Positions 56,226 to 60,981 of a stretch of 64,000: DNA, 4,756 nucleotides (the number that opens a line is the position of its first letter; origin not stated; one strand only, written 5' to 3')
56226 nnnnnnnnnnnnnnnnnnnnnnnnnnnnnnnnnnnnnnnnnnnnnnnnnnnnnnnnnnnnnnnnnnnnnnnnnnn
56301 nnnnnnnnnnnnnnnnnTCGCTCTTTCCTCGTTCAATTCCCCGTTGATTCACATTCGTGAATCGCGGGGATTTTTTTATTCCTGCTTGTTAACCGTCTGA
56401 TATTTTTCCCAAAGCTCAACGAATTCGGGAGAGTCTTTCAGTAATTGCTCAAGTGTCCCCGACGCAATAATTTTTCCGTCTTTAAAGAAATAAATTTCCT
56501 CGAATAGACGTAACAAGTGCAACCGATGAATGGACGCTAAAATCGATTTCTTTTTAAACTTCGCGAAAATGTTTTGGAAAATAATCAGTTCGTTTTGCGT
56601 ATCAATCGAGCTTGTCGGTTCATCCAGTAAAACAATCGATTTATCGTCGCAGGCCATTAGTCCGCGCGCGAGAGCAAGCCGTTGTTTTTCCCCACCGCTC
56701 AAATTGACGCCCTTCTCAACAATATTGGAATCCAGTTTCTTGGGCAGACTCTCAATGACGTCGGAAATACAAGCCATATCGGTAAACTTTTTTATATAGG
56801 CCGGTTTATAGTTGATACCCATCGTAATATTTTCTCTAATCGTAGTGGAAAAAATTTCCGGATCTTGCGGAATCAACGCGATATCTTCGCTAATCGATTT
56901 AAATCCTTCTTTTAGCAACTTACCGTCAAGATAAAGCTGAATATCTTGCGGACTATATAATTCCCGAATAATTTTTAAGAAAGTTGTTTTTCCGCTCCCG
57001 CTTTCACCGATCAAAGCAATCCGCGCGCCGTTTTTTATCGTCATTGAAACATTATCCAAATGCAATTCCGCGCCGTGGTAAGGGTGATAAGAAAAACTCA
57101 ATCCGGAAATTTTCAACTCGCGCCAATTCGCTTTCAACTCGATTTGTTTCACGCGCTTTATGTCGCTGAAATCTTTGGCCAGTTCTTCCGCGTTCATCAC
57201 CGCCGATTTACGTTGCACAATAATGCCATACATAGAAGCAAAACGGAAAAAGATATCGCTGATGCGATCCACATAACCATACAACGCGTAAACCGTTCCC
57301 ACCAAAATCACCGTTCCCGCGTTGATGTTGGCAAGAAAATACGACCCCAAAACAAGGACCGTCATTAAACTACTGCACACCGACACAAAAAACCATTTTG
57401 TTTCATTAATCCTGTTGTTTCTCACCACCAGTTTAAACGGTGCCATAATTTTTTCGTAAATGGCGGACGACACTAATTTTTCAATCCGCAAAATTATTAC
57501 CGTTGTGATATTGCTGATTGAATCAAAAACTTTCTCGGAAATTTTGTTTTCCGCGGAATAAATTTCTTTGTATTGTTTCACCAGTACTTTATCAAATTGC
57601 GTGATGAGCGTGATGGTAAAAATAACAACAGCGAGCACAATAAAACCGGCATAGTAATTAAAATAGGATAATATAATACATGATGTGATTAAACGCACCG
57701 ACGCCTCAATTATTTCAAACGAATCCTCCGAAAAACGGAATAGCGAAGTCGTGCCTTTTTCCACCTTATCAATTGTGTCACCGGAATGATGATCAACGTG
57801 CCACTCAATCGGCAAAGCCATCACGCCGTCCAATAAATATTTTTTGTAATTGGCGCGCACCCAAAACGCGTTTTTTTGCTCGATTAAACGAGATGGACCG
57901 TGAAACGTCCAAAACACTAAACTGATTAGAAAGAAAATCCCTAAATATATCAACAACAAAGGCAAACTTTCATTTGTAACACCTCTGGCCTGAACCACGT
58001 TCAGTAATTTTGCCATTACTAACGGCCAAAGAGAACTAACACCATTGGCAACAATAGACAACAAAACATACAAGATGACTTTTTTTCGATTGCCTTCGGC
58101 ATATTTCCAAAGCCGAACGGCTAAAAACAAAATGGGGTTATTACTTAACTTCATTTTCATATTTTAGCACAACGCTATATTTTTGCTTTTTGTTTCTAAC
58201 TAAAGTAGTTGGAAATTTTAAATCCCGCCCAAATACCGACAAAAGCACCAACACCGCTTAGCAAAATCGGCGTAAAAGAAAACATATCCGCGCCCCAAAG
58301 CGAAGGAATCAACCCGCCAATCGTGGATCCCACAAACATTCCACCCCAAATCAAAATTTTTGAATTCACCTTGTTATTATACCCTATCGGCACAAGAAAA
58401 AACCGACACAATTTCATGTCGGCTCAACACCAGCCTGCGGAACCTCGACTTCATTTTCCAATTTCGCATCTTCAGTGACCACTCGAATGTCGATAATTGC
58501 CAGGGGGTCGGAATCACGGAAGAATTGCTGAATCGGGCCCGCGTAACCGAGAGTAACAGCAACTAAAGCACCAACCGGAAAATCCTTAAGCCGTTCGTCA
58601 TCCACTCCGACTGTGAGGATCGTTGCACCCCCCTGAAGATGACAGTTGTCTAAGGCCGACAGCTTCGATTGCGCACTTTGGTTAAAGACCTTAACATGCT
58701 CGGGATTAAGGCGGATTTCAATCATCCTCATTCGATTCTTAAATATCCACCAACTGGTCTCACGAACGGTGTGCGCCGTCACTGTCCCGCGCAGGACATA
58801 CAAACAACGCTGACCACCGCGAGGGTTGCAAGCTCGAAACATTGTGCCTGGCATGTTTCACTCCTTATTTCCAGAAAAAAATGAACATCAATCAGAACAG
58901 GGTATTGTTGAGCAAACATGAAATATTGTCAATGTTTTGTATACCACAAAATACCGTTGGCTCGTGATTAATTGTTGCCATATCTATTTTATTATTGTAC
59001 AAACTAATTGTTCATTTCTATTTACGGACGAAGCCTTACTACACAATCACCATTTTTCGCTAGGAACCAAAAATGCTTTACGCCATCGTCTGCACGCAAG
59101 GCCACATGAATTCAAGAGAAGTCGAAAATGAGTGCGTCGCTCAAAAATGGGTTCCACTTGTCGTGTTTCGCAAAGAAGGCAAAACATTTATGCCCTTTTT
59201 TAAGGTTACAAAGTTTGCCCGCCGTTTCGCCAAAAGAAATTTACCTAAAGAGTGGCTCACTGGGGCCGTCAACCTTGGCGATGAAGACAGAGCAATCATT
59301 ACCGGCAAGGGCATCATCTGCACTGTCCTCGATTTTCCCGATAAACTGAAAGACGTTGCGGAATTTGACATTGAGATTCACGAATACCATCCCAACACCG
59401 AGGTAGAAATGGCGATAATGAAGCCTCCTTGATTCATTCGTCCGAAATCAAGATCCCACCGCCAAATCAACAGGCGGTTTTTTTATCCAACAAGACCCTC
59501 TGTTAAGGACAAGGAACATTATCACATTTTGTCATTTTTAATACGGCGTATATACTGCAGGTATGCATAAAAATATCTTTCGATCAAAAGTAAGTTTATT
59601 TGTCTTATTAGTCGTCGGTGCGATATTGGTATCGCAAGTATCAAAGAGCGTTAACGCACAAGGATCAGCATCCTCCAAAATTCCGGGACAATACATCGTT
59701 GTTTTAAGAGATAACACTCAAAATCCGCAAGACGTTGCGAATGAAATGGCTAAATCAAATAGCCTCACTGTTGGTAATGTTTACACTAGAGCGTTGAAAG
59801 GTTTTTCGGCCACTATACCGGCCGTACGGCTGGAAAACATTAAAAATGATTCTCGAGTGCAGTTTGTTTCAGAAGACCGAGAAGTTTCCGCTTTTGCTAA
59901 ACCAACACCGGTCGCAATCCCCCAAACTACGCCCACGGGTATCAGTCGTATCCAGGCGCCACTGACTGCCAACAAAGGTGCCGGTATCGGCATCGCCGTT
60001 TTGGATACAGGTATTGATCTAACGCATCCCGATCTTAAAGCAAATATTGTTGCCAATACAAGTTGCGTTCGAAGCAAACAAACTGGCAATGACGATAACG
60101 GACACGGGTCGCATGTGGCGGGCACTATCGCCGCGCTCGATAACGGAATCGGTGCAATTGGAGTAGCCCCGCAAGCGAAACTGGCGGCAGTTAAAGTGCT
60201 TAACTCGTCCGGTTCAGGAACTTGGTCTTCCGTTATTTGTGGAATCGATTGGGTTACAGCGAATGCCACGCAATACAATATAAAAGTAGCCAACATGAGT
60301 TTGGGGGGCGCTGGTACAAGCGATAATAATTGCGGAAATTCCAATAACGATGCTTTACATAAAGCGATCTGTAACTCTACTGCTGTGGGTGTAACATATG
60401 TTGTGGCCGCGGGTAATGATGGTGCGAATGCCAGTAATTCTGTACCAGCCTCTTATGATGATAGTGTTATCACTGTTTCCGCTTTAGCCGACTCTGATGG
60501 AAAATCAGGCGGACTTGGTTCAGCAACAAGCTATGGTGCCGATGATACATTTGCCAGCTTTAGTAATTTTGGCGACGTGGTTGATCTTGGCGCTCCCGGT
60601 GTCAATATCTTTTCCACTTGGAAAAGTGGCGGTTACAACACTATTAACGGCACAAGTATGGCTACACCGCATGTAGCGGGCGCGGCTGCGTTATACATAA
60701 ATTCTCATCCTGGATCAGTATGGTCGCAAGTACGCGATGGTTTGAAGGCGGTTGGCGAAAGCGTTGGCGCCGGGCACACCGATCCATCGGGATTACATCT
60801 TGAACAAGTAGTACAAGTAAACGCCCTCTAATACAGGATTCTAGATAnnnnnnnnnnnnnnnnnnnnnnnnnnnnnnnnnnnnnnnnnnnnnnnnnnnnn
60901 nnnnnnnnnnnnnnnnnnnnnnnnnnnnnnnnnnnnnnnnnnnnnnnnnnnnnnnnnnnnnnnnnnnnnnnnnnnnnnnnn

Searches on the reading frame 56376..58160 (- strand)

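Call 53: search_protein_families(library=pfam, proteins=[window:56376-58160:-], max_evalue=1e-8)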
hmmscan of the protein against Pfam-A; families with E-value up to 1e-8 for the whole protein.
window:56376-58160:- (594 aa): 2 families
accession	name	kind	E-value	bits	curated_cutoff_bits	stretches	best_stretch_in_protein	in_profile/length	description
PF00005.33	ABC_tran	-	1.1e-26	94.5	25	1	368-517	1-137/137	ABC transporter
PF00664.28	ABC_membrane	-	2.3e-15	57.5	28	1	28-285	1-261/274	ABC transporter transmembrane region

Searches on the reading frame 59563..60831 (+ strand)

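Call 53: search_protein_families(library=pfam, proteins=[window:59563-60831:+], max_evalue=1e-8)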
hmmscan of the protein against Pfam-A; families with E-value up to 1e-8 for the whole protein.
window:59563-60831:+ (422 aa): 1 family
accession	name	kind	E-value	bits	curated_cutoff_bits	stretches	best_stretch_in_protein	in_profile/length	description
PF00082.27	Peptidase_S8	-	2.3e-46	158.8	21.8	1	139-392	1-267/288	Subtilase family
